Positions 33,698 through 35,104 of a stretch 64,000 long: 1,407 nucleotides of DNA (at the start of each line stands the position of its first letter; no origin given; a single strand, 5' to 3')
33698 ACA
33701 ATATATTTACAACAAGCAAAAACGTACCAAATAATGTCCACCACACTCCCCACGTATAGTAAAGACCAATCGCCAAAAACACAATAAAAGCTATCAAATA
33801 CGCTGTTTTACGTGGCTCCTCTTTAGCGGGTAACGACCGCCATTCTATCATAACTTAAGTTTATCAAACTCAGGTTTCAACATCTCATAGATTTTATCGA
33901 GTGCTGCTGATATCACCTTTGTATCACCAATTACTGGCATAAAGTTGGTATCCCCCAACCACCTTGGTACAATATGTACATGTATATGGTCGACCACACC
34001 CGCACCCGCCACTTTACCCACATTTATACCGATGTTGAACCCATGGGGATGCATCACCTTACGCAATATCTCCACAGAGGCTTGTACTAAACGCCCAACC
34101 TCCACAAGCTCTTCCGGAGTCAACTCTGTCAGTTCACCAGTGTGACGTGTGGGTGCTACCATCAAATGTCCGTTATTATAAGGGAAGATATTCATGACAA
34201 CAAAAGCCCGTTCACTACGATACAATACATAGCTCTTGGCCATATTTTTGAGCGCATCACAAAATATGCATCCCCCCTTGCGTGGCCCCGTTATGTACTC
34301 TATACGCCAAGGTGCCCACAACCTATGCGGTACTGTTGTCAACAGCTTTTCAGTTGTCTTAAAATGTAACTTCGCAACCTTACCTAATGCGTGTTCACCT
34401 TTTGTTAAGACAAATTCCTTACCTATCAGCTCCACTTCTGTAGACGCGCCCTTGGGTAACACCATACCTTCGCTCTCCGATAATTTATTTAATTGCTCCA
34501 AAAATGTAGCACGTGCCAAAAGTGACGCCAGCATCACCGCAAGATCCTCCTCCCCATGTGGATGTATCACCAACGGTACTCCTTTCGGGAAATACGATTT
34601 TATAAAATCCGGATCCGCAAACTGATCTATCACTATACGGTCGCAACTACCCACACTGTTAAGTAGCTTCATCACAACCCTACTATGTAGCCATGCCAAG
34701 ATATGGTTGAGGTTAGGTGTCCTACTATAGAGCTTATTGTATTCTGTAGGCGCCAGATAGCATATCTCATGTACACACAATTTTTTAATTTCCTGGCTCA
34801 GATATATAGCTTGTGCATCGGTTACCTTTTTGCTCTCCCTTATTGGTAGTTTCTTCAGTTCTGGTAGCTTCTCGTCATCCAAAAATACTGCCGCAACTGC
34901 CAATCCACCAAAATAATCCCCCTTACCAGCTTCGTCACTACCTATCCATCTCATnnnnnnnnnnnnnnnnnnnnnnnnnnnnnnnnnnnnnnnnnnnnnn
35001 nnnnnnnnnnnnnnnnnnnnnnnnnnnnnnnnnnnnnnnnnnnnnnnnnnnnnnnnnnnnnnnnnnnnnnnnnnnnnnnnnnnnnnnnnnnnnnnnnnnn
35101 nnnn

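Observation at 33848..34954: RNase HII-like domain fused to a HIT-family nucleotide hydrolase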

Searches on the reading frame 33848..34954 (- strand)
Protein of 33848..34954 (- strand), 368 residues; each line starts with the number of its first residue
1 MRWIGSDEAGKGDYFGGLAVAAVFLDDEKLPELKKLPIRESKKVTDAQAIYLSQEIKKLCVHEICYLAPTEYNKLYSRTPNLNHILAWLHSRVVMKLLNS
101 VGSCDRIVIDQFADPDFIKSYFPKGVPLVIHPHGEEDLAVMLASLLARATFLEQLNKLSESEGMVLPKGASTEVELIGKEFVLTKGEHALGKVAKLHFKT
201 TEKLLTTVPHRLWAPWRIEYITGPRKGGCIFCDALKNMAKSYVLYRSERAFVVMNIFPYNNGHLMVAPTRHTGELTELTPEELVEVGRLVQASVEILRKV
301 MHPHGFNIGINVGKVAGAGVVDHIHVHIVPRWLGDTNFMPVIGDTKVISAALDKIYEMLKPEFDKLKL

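Call 3: search_protein_families(library=pfam, proteins=[window:33848-34954:-], max_evalue=1)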
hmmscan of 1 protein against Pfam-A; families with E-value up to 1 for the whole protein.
window:33848-34954:- (368 aa): 5 families
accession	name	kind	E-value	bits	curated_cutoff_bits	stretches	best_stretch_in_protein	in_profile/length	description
PF01351.25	RNase_HII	-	9.4e-30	104.4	25.8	1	4-201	1-199/199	Ribonuclease HII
PF01230.28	HIT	-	2.6e-17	63.7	21.5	1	239-331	4-95/98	HIT domain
PF11969.13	DcpS_C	-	1.8e-09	38.5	24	1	229-329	2-100/114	Scavenger mRNA decapping enzyme C-term binding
PF04677.20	CwfJ_C_1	-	0.0035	17.6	21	1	227-292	12-77/122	Protein similar to CwfJ C-terminus 1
PF01872.23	RibD_C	-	0.15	12.3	24.1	1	316-348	148-179/197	RibD C-terminal domain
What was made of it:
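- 34352..34954 (-): RNase HIII-type catalytic domain (aa 1-201). It has no TBP-like N-domain: residue 4 aligns to residue 94 of Bst RNase HIII. PF01351 at aa 4-201 (call 3).
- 33851..34324 (-): HIT domain of the Rv2613c / 'ATP adenylyltransferase' type (aa 211-368). It includes the N-terminal RLWAPWR extension and the C-terminal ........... extension. PF01230 (call 3).
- On Type-2 RNase H superfamily (Pfam PF01351 RNase_HII): 104.4 bits against a 25.8 cut-off, profile positions 1-199 of 199 (call 3).
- On HIT superfamily: PF01230 scores 63.7 bits against 21.5 (call 3).
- On Aprataxin: No such Pfam domains (call 3).
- Checked: Pfam assigns RNase_HII PF01351 to aa 4-201 (E 9.4e-30, full profile 1-199) and HIT PF01230 to aa 239-331 (E 2.6e-17) (call 3).
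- The HIT domain has no aprataxin-type zinc-finger DNA-binding module (call 3). The fold is type-2 RNase H, and the HIT motif is present (call 3).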

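Call 4: search_protein_families(library=ncbifam, proteins=[window:33848-34954:-], max_evalue=1)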
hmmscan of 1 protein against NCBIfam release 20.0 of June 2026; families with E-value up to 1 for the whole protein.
window:33848-34954:- (368 aa): 14 families
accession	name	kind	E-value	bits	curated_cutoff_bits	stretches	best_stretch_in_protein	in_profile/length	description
TIGR00716.1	rnhC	equivalog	1.3e-51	175.6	161.2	1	4-200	84-284/284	ribonuclease HIII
NF052622.1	ATPAdlTfActino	equivalog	1.2e-41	142.2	290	1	210-362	13-173/176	ATP adenylyltransferase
TIGR00729.1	TIGR00729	equivalog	8e-13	48.9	123.3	1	4-115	2-110/207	ribonuclease HII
NF045834.1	M_plasma_HinT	exception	3.8e-11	43.8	130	1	230-330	1-100/102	histidine triad protein HinT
NF010537.0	PRK13925.1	equivalog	1.5e-08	34.5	252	1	4-62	13-71/200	ribonuclease HII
NF000595.1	PRK00015.1-3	equivalog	1.1e-06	28.8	167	1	3-74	4-74/188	ribonuclease HII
NF010538.0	PRK13926.1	equivalog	3.6e-05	24.1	285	1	4-61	25-78/213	ribonuclease HII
NF000598.1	PRK00015.2-2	equivalog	9.6e-05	22.1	273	1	5-60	24-78/203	ribonuclease HII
NF011119.0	PRK14550.1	equivalog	0.0001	22.4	350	1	4-59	3-58/204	ribonuclease HII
NF007965.0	PRK10687.1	equivalog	0.0002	21.4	206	1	230-329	6-105/119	purine nucleoside phosphoramidase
NF000596.1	PRK00015.1-4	equivalog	0.00065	19.6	251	1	4-71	3-67/186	ribonuclease HII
NF000594.1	PRK00015.1-1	equivalog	0.0029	17.3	243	1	5-61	73-125/251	ribonuclease HII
NF000600.1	PRK00015.2-4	equivalog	0.0086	15.7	364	1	5-64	32-90/212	ribonuclease HII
NF038076.1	fam_STM4015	hypoth_equivalog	0.05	12.7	275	0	3-49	154-197/290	STM4015 family protein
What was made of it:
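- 34352..34954 (-): TIGR00716 matches profile positions 84-284 only, at 175.6 bits against a 161.2 cut-off (call 4).
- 33851..34324 (-): NF052622 matches aa 210-362 at 142 bits, below its 290 cut-off (call 4).
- On Rv2613c-type Ap4A phosphorylase / 'ATP adenylyltransferase' (NF052622): 142.2 bits against 290 (call 4).
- On Hint-type purine nucleoside phosphoramidase: PRK10687 scores 21.4 against 206 (call 4).
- Closest known: Bacterial RNase HIII. Same: It passes the TIGR00716 cut-off (call 4).
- Closest known: Mycobacterial Ap4A phosphorylase. Different: The protein scores 142 bits against the 290 cut-off of the actinobacterial equivalog model (call 4).
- HII models score far below their cut-offs while the HIII model passes (call 4). 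Hint models score poorly: NF045834 at 43.8 bits against a 130 cut-off, and PRK10687 at 21.4 against 206 (call 4).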

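Call 5: search_solved_structures(query=window:33848-34954:-, max_evalue=1, show_alignments=3)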
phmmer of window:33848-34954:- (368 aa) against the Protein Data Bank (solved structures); distinct sequences matched with E-value up to 1: 63 (the best 60 are shown).
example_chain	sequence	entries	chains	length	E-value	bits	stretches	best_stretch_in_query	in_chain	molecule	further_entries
6af2_A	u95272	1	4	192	1.8e-35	126.2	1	210-365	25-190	HIT domain-containing protein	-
3ano_A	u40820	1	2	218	1.1e-32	117.1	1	211-362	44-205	AP-4-A phosphorylase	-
3wo5_A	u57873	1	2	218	2e-32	116.2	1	211-362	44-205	AP-4-A phosphorylase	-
3asm_A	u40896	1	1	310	7.8e-27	97.8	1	4-208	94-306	Ribonuclease HIII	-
2d0a_A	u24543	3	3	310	7.9e-27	97.7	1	4-208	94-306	ribonuclease HIII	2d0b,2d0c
4py5_A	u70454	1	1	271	2.3e-24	89.6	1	4-199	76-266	Ribonuclease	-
3vn5_A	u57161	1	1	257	3.4e-21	79.2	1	5-180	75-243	Ribonuclease HIII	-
3o0m_A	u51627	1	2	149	2.5e-16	63.2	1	223-336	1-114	HIT family protein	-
2eo4_A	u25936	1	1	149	5e-14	55.6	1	229-336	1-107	150aa long hypothetical histidine triad nucleotide-binding protein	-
3oj7_A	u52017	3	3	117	2.7e-12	49.9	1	225-329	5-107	Putative histidine triad family protein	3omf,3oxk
3imi_A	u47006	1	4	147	1.8e-11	47.2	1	227-338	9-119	HIT family protein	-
1ems_A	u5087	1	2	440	7.2e-11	45.2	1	228-336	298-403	NIT-FRAGILE HISTIDINE TRIAD FUSION PROTEIN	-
6iq1_A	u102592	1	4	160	1.3e-10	44.4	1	227-365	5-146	Adenosine 5'-monophosphoramidase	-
3ksv_A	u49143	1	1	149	2e-10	43.7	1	227-345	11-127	Uncharacterized protein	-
3p83_D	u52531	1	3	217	2.1e-10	43.7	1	4-163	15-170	Ribonuclease HII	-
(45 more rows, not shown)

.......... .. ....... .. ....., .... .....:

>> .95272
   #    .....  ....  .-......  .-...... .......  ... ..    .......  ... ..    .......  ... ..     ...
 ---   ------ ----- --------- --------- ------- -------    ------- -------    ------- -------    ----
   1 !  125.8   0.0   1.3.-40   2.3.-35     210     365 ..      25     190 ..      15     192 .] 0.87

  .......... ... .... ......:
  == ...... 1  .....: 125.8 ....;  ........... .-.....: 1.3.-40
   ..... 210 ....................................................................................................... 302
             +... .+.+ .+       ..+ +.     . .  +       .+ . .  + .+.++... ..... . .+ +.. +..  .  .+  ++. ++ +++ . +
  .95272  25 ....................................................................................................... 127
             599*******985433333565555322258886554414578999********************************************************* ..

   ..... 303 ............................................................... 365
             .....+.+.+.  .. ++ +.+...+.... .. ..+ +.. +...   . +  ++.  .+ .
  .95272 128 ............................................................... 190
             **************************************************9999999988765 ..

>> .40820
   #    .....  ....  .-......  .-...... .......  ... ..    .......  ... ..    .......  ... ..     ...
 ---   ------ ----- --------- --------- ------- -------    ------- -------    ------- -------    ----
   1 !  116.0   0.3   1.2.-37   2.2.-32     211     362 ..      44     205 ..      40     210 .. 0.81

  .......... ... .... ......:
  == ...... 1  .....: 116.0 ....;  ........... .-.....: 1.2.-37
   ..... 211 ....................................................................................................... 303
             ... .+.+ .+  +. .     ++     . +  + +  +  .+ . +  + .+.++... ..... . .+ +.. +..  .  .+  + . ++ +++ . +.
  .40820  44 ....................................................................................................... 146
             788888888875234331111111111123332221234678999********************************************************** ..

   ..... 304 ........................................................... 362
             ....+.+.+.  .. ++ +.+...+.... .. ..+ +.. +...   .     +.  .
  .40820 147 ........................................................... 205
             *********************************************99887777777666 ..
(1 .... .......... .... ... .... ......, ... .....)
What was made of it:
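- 33851..34324 (-): PDB 6af2 at 1.8e-35 and 3ano at 1.1e-32 match across aa 210-365 (call 5).
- On Rv2613c-type Ap4A phosphorylase / 'ATP adenylyltransferase' (NF052622): 6af2 at 1.8e-35 and 3ano at 1.1e-32 over aa 210-365 (call 5).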

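Call 7: find_homologous_proteins(query=window:33848-34954:-)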
Query window:33848-34954:- (368 aa): 3648 proteins with E <= 0.001 among 8000 candidates; the best 120 are listed.
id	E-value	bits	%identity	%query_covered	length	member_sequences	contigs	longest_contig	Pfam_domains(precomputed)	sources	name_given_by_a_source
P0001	1.2e-233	793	93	100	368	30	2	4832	PF11969.14,PF01230.30,PF01351.26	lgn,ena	-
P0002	3.2e-118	413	55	98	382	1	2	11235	PF11969.14,PF01230.30,PF01351.26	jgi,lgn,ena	-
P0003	3.7e-117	410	54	99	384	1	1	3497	PF11969.14,PF01230.30,PF01351.26,PF04677.21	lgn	-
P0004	3.6e-116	407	52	99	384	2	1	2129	PF11969.14,PF01230.30,PF01351.26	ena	-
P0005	8.6e-116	405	50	99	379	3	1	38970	PF11969.14,PF01230.30,PF01351.26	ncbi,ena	-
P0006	1.3e-114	401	49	99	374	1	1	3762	PF11969.14,PF01230.30,PF01351.26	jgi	jgi:ribonuclease HIII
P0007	1.5e-114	401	50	99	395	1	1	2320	PF11969.14,PF01230.30,PF01351.26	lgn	-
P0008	3.6e-113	397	52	98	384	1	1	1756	PF11969.14,PF01230.30,PF01351.26,PF04677.21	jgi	-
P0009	5.3e-113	396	49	99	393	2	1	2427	PF11969.14,PF01230.30,PF01351.26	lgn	-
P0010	6.0e-112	393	49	99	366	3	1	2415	PF01230.30,PF01351.26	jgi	-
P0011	3.3e-111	390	48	99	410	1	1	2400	PF11969.14,PF01230.30,PF01351.26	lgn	-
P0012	3.5e-110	387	47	99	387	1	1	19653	PF11969.14,PF01230.30,PF01351.26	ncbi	-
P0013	5.5e-110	386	48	99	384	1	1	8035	PF11969.14,PF01230.30,PF01351.26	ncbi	-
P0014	1.5e-109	385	47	99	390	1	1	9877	PF11969.14,PF01230.30,PF01351.26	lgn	-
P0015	1.6e-106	375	47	100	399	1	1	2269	PF11969.14,PF01230.30,PF01351.26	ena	-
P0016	1.1e-105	372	49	99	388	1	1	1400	PF11969.14,PF01230.30,PF01351.26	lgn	-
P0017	1.1e-104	369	55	42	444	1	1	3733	PF11969.14,PF01230.30,PF01351.26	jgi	jgi:ribonuclease HIII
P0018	1.4e-104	368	47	55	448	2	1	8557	PF11969.14,PF01230.30,PF01351.26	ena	-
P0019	5.4e-104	367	50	97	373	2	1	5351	PF11969.14,PF01230.30,PF01351.26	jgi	-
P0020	2.1e-101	358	45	99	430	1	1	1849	PF11969.14,PF01230.30,PF01351.26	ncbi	-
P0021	5.2e-57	212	49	52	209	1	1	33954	PF11969.14,PF01230.30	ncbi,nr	ncbi:MAG: HIT domain-containing protein [Candidatus Stahlbacteria bacterium]|nr:HIT domain-containin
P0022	2.7e-56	210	47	40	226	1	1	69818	PF01230.30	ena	-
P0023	6.1e-54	202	54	45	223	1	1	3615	PF11969.14,PF01230.30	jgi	jgi:ATP adenylyltransferase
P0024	4.2e-53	199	50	55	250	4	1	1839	PF01351.26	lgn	-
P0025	9.4e-52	195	50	55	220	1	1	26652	PF01351.26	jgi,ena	-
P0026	2.3e-51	193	58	40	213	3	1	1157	PF11969.14,PF01230.30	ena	-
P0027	7.8e-51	192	52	43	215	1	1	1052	PF11969.14,PF01230.30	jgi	jgi:ATP adenylyltransferase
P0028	1.0e-50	191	54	42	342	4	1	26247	PF11969.14,PF01928.27,PF01230.30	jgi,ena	-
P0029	1.2e-50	191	54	42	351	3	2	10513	PF11969.14,PF01928.27,PF01230.30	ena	-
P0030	5.1e-50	189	53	42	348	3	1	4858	PF11969.14,PF01928.27,PF01230.30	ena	-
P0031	5.3e-50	189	41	61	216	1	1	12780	PF11969.14,PF01230.30,PF04677.21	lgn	-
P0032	8.7e-50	188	47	55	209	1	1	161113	PF01351.26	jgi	jgi:ribonuclease HIII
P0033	1.0e-49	188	54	42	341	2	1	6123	PF11969.14,PF01928.27,PF01230.30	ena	-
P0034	1.0e-49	188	53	43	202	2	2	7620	PF11969.14,PF01230.30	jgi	-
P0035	1.1e-49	188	55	41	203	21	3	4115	PF11969.14,PF01230.30,PF04677.21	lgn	-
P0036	1.4e-49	187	52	42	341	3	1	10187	PF11969.14,PF01928.27,PF01230.30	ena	-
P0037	2.0e-49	187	48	55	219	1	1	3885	PF01351.26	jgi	-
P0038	2.3e-49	187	49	47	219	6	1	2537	PF11969.14,PF01230.30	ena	-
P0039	3.1e-49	186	48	55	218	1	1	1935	PF01351.26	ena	-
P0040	3.3e-49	186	47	56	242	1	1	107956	PF01351.26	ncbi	-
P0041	4.1e-49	186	52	42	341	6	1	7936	PF11969.14,PF01928.27,PF01230.30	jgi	-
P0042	4.1e-49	186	47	56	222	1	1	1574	PF01351.26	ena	-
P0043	4.7e-49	186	46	56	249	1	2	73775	PF01351.26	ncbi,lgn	-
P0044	5.0e-49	186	47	56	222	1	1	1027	PF01351.26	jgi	-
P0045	5.2e-49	186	54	42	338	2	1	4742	PF11969.14,PF01928.27,PF01230.30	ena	-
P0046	6.5e-49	185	52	42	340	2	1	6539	PF11969.14,PF01928.27,PF01230.30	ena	-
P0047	8.0e-49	185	51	46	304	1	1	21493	PF01230.30,PF01544.24,PF04677.21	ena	-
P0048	8.9e-49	185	48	56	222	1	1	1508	PF01351.26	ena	-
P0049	9.2e-49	185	46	56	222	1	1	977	PF01351.26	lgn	-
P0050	9.4e-49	185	47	55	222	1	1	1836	PF01351.26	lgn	-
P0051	9.8e-49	185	51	55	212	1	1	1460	PF01351.26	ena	-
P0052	1.1e-48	185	47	56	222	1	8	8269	PF01351.26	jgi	-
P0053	1.2e-48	184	47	55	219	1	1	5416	PF01351.26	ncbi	ncbi:MAG: ribonuclease HIII [Nitrospiraceae bacterium]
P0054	1.3e-48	184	47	55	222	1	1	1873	PF01351.26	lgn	-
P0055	1.3e-48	184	46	56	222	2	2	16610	PF01351.26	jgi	-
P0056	1.4e-48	184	52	42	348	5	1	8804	PF11969.14,PF01928.27,PF01230.30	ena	-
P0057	1.7e-48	184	46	55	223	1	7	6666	PF01351.26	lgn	-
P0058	1.9e-48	184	47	55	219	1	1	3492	PF01351.26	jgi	-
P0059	2.0e-48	184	46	56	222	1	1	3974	PF01351.26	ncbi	-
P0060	2.0e-48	184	46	56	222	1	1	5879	PF01351.26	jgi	-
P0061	2.0e-48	184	46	56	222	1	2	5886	PF01351.26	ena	-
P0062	2.0e-48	184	46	56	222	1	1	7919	PF01351.26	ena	-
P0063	2.2e-48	184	46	51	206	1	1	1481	PF01230.30,PF04677.21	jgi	jgi:ATP adenylyltransferase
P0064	2.6e-48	183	46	55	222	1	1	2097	PF01351.26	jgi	jgi:ribonuclease HIII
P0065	2.7e-48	183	47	55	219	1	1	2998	PF01351.26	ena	-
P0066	2.7e-48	183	47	55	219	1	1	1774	PF01351.26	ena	-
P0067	2.8e-48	183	47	55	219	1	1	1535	PF01351.26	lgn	-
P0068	2.8e-48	183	46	56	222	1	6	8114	PF01351.26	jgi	-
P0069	2.8e-48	183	46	56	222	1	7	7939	PF01351.26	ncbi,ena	-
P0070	2.8e-48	183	46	56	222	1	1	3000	PF01351.26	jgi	-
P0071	2.8e-48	183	52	42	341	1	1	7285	PF11969.14,PF01928.27,PF01230.30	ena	-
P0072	3.5e-48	183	50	55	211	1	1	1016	PF01351.26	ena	-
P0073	3.6e-48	183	46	56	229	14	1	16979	PF01351.26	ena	-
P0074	3.7e-48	183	47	55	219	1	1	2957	PF01351.26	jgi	-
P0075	3.7e-48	183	46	56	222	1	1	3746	PF01351.26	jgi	-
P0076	3.9e-48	183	54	42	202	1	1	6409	PF11969.14,PF01230.30,PF04677.21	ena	-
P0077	4.1e-48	183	46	56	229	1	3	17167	PF01351.26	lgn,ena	-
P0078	4.4e-48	183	46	56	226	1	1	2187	PF01351.26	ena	-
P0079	4.5e-48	183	47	55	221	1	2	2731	PF01351.26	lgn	-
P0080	4.5e-48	183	46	56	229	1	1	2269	PF01351.26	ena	-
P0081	4.6e-48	182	46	56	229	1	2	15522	PF01351.26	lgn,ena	-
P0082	4.8e-48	182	45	55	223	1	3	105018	PF01351.26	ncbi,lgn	-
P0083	5.1e-48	182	47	55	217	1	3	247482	PF01351.26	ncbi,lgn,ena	-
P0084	5.2e-48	182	46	56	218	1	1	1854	PF01351.26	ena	-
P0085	5.3e-48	182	46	56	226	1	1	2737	PF01351.26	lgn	-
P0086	6.0e-48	182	54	41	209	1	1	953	PF11969.14,PF01230.30,PF04677.21,PF26217.1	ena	-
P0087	6.0e-48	182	46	56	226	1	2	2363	PF01351.26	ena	-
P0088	6.3e-48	182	46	56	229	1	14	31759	PF01351.26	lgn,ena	-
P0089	6.4e-48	182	52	42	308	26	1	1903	PF01230.30,PF02130.25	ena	-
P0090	7.2e-48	182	46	56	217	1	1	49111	PF01351.26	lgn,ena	-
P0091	7.6e-48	182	46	55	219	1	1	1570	PF01351.26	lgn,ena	-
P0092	7.6e-48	182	46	55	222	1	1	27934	PF01351.26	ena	-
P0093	7.6e-48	182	46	55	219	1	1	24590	PF01351.26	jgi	jgi:ribonuclease HIII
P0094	7.9e-48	182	53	40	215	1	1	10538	PF01230.30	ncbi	-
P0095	8.0e-48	182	48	55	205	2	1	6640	PF01351.26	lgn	-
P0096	8.2e-48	182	46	55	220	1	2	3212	PF01351.26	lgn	-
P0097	8.3e-48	182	46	55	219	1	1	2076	PF01351.26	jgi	-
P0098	8.5e-48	182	47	56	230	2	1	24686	PF01351.26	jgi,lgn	jgi:ribonuclease HIII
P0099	8.9e-48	182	52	44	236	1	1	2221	PF11969.14,PF01230.30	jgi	jgi:ATP adenylyltransferase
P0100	9.0e-48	182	47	56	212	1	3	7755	PF01351.26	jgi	-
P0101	9.3e-48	181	46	57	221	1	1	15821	PF01351.26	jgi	-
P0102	9.9e-48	181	46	56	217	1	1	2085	PF01351.26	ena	-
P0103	9.9e-48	181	46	55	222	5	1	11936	PF01351.26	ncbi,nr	ncbi:MAG: ribonuclease HIII [Nitrospirae bacterium]|nr:MAG: ribonuclease HIII [Nitrospirota bacteriu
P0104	9.9e-48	181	47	56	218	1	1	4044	PF01351.26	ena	-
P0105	1.1e-47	181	46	56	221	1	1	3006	PF01351.26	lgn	-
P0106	1.1e-47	181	47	55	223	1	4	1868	PF01351.26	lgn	-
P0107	1.2e-47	181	46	55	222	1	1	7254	PF01351.26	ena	-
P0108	1.2e-47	181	45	61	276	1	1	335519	PF01351.26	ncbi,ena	-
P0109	1.3e-47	181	47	55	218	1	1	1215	PF01351.26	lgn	-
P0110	1.3e-47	181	45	56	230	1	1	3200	PF01351.26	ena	-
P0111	1.3e-47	181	46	55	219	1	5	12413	PF01351.26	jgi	jgi:ribonuclease HIII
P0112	1.3e-47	181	46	55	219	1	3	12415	PF01351.26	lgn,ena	-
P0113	1.3e-47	181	47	55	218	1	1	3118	PF01351.26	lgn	-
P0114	1.3e-47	181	47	56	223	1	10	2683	PF01351.26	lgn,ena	-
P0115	1.4e-47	181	46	55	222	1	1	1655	PF01351.26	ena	-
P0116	1.4e-47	181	47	55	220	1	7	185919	PF01351.26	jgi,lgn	jgi:ribonuclease HIII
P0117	1.4e-47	181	47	55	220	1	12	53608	PF01351.26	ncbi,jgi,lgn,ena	jgi:ribonuclease HIII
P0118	1.4e-47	181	46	55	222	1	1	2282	PF01351.26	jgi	-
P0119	1.4e-47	181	46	55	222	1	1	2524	PF01351.26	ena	-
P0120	1.4e-47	181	46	55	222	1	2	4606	PF01351.26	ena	-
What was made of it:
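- On Rv2613c-type Ap4A phosphorylase / 'ATP adenylyltransferase' (NF052622): JGI names close homologues 'ATP adenylyltransferase' (call 7).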
